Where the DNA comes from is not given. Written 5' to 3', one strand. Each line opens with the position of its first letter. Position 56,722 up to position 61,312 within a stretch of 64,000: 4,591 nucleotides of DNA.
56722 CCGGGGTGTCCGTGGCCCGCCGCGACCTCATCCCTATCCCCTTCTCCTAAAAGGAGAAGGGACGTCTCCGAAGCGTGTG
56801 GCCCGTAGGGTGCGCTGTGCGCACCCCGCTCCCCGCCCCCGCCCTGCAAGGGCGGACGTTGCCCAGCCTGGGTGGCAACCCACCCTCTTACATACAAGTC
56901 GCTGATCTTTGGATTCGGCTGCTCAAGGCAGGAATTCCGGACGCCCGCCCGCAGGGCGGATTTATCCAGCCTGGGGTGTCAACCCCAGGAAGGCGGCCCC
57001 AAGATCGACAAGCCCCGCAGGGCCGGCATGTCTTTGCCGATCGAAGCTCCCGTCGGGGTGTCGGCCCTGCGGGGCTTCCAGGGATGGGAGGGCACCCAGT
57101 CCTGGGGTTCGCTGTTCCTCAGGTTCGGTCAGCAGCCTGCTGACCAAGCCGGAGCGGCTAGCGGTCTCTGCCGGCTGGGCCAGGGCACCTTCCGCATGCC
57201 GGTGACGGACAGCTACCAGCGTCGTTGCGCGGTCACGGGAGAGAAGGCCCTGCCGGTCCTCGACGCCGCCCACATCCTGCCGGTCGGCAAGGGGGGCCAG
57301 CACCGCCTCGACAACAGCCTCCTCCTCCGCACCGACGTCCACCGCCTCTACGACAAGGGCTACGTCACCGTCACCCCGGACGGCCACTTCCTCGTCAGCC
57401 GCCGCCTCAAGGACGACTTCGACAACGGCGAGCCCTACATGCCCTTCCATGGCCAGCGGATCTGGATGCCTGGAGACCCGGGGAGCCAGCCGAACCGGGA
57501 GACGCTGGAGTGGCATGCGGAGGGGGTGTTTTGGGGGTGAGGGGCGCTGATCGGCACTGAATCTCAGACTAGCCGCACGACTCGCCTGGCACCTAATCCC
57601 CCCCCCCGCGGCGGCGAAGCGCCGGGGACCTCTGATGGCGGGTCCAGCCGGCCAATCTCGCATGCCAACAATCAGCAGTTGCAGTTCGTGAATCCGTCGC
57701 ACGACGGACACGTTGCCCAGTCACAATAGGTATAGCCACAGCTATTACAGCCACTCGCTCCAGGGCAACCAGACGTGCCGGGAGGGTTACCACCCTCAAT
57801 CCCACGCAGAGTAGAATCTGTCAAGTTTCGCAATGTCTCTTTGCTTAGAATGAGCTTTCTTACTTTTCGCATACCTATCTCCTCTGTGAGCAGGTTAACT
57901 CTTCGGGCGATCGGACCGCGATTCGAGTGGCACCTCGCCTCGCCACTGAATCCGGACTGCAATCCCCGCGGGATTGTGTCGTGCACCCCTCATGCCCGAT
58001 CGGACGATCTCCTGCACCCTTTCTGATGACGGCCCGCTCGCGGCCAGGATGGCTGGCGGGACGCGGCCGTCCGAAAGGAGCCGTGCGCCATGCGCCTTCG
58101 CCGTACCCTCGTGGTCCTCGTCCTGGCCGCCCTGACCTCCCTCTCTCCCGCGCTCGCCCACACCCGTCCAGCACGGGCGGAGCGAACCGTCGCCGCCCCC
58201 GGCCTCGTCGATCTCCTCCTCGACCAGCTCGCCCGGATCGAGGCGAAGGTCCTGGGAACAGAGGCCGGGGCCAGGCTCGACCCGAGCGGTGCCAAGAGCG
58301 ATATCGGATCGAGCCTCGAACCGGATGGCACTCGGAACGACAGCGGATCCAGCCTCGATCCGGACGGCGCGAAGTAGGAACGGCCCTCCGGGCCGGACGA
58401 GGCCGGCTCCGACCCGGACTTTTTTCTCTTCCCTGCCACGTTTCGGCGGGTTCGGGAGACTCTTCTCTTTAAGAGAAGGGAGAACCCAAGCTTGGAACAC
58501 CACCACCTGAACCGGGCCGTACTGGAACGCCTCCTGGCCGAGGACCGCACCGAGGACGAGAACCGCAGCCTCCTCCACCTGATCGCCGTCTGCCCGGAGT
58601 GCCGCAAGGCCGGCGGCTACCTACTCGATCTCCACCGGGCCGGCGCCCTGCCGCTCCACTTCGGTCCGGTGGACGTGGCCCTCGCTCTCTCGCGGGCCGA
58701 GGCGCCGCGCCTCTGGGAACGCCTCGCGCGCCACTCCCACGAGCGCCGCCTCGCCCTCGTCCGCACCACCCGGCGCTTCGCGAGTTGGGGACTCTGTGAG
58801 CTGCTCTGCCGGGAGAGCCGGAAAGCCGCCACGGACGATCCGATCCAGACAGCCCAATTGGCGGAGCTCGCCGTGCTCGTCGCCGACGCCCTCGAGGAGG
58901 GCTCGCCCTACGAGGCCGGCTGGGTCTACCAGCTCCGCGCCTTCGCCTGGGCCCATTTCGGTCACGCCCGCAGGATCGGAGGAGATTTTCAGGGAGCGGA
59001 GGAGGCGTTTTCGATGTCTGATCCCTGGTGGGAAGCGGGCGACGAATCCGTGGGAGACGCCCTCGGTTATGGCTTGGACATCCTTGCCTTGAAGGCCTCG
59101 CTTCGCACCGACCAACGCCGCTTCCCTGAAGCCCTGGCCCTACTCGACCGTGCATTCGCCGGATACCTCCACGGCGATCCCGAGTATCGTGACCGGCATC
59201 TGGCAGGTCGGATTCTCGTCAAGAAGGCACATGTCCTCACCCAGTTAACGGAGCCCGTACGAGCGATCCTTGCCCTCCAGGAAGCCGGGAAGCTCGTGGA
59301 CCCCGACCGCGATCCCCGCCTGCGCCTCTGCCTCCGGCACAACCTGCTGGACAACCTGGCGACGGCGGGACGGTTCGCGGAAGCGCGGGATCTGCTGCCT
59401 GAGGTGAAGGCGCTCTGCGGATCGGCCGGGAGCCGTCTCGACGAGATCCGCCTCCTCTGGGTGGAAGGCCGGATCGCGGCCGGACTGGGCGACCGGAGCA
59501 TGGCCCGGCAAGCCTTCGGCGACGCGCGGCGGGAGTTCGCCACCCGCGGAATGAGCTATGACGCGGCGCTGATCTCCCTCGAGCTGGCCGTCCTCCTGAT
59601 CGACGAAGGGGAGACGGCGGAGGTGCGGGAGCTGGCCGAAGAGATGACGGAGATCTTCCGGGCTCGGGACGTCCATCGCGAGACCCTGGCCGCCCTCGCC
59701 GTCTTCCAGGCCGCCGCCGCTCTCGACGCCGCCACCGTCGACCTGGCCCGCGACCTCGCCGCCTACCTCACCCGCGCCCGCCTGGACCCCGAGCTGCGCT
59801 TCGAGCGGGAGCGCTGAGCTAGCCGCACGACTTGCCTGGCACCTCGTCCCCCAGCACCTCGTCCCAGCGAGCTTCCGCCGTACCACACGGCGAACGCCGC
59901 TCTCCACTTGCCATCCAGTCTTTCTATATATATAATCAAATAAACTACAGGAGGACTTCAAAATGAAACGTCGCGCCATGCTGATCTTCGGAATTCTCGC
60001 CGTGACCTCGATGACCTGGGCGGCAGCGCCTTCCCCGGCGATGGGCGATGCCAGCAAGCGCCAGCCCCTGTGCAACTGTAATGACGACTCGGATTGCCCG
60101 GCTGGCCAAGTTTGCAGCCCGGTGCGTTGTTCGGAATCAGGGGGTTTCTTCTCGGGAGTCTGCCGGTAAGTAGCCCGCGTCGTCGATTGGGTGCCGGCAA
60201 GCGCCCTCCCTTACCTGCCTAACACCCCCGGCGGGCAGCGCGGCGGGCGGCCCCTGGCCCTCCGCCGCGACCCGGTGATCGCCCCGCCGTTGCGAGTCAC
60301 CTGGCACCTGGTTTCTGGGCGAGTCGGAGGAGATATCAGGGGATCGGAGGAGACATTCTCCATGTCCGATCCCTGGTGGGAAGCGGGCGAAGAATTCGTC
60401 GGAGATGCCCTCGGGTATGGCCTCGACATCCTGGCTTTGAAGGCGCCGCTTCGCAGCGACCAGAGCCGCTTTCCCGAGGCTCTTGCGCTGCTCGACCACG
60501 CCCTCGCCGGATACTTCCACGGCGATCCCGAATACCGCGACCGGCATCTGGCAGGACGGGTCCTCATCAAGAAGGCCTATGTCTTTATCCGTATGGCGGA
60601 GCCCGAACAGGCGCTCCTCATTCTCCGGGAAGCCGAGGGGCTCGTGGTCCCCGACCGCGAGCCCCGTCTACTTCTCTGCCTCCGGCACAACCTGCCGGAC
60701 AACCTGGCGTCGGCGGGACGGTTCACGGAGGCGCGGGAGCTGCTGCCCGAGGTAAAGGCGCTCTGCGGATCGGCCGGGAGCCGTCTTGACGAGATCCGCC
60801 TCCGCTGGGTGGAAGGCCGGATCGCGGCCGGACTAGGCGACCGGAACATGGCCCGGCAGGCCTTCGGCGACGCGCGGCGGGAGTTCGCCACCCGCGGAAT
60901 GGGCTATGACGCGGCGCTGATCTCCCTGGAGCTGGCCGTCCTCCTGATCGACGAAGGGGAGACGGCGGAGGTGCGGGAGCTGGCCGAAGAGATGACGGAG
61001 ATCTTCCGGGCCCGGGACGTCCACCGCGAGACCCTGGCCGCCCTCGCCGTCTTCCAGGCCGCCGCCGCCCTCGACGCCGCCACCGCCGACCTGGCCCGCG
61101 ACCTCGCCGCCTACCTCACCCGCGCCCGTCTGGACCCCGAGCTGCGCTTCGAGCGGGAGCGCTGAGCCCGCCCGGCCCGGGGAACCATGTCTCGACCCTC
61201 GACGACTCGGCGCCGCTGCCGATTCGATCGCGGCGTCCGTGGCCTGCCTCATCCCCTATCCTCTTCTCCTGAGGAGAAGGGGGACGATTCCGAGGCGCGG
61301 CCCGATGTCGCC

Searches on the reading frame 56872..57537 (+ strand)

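Call 13: search_protein_families(library=pfam, max_evalue=0.001, proteins=[window:56872-57537:+])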
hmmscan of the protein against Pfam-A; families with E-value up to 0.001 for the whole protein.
window:56872-57537:+ (222 aa): 1 family
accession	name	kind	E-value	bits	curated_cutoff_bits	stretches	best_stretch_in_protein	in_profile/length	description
PF13391.12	HNH_2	-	1.4e-09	38.1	21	1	119-167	1-65/66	HNH endonuclease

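Call 85: search_protein_families(library=padloc, max_evalue=0.01, proteins=[window:56872-57537:+])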
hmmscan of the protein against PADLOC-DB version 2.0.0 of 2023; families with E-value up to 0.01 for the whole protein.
window:56872-57537:+ (222 aa): 3 families
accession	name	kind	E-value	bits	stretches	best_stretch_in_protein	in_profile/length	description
PDLC04132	HNH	-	1e-16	58.9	1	100-220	150-272/286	-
PDLC03546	HNH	-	2.5e-07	28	1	92-220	147-277/282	Type II restriction enzyme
PDLC03529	REase_II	-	0.0014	15.8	1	124-183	289-351/389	Type II restriction enzyme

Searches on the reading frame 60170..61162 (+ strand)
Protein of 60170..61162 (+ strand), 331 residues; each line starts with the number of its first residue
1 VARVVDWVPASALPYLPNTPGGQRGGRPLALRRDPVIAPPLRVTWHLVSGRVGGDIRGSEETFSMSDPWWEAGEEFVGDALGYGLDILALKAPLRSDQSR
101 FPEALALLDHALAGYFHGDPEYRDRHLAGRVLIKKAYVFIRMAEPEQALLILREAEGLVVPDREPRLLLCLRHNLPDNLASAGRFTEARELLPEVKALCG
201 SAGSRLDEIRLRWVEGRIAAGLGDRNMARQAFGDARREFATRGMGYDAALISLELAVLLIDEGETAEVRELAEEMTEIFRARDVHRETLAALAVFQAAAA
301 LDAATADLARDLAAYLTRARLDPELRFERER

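Call 13: search_protein_families(library=pfam, max_evalue=0.001, proteins=[window:60170-61162:+])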
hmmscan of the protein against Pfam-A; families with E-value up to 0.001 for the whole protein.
window:60170-61162:+ (331 aa): 1 family
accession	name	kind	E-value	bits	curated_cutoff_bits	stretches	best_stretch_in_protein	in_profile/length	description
PF13424.12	TPR_12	-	4.7e-05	23.9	30.1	0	169-236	3-72/77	Tetratricopeptide repeat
